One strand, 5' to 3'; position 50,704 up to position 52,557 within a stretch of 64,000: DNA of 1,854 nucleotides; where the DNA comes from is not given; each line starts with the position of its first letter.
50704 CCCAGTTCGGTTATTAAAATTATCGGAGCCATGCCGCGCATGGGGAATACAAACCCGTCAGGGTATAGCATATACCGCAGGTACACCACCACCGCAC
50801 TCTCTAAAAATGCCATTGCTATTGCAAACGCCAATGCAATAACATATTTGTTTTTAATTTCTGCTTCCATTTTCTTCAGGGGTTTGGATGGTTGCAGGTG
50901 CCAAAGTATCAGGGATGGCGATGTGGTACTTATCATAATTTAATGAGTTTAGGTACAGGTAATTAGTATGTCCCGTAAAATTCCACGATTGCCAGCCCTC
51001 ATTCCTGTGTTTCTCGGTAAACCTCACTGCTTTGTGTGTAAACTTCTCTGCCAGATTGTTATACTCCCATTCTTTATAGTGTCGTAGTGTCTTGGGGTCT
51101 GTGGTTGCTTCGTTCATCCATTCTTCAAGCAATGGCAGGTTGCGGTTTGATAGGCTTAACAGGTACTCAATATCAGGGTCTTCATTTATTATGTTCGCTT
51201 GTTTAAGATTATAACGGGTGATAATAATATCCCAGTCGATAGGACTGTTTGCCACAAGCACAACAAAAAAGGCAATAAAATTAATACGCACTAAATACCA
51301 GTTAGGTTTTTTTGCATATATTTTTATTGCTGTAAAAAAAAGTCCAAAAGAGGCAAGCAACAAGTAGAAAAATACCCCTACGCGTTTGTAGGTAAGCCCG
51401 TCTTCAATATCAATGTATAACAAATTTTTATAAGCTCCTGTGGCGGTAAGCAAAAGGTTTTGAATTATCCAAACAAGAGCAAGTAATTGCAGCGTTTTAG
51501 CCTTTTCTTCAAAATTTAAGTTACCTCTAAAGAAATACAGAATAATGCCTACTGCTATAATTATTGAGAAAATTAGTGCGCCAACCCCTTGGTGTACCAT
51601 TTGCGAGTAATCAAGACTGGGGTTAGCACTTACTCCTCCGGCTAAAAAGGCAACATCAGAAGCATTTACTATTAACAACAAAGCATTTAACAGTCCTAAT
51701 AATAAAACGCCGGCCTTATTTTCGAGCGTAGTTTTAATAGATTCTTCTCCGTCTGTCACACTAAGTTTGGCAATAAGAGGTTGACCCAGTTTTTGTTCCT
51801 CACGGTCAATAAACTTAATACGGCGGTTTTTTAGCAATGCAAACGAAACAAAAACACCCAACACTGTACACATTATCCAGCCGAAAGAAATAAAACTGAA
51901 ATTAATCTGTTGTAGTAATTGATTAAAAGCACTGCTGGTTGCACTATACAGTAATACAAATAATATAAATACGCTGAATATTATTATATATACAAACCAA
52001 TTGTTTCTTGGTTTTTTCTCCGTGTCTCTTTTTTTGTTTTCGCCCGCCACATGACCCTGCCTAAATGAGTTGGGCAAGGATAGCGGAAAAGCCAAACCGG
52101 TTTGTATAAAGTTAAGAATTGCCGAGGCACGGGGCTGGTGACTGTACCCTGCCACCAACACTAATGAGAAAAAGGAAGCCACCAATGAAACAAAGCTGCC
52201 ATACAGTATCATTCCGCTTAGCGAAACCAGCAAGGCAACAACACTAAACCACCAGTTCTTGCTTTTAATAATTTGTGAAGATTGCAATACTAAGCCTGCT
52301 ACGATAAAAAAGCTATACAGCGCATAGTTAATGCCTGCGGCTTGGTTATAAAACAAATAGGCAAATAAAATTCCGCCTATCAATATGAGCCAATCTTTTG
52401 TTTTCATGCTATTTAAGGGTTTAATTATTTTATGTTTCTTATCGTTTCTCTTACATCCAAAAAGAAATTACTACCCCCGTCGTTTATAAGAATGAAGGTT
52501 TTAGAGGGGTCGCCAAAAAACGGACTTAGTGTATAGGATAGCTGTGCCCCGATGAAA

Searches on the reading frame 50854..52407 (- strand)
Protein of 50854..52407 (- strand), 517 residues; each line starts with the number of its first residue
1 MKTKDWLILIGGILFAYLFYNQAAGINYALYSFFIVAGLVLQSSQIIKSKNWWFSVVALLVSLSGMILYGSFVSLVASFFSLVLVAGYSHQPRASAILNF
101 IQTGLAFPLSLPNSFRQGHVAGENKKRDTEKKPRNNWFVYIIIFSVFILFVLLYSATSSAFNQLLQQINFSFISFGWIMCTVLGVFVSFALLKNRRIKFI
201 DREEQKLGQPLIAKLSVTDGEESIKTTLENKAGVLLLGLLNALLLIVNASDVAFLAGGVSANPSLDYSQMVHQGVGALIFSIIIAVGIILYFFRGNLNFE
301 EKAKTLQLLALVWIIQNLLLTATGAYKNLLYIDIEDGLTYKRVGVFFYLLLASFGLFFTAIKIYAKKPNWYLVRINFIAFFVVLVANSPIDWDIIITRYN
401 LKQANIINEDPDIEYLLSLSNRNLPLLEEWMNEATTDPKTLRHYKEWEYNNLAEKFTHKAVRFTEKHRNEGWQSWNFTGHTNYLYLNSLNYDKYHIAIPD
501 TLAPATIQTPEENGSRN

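Call 84: search_protein_families(library=pfam, proteins=[window:50854-52407:-], max_evalue=0.001)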
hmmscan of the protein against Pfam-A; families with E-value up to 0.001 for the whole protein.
window:50854-52407:- (517 aa): 1 family
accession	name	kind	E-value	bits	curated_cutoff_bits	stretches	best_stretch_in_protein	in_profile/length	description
PF13687.11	DUF4153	-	1.5e-40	140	27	1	56-429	2-372/373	Domain of unknown function (DUF4153)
